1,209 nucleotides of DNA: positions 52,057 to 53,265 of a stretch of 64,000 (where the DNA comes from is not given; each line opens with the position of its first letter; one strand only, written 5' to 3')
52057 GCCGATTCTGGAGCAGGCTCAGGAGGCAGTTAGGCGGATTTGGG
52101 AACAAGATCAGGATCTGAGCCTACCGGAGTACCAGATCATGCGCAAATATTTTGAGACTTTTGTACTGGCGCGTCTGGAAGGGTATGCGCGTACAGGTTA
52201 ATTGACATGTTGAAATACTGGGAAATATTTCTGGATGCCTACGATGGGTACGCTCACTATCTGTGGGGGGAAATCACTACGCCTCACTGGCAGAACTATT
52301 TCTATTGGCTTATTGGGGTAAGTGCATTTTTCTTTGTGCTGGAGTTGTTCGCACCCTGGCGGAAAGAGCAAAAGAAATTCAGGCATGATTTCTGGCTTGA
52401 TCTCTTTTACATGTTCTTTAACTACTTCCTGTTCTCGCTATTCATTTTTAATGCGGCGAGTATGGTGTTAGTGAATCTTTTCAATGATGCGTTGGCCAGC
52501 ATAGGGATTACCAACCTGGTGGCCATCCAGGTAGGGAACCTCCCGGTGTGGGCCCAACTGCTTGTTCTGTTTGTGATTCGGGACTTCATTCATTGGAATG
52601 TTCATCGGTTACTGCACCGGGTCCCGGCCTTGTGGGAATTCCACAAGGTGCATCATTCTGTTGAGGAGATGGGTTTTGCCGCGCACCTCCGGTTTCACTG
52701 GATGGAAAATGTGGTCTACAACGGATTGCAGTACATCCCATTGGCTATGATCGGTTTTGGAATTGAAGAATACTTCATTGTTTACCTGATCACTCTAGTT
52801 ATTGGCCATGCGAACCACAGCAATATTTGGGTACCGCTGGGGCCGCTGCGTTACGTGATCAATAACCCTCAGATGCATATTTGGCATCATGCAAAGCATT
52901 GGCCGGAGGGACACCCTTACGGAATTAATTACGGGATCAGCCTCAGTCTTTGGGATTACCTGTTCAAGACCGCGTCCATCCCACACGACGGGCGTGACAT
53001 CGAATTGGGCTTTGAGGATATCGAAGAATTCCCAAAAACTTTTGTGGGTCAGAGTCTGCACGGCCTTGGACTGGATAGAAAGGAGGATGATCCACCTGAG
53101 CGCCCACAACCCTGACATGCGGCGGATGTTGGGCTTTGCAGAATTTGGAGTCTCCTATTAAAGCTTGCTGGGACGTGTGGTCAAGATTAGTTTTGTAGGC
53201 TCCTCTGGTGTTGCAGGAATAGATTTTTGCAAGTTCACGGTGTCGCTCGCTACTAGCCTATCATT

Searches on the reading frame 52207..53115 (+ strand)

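Call 73: search_protein_families(library=pfam, proteins=[window:52207-53115:+], max_evalue=0.00001)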
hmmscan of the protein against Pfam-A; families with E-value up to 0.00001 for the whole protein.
window:52207-53115:+ (302 aa): 1 family
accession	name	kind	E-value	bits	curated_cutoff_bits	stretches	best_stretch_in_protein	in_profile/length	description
PF04116.19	FA_hydroxylase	-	1.2e-26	94.1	31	1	119-255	2-132/132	Fatty acid hydroxylase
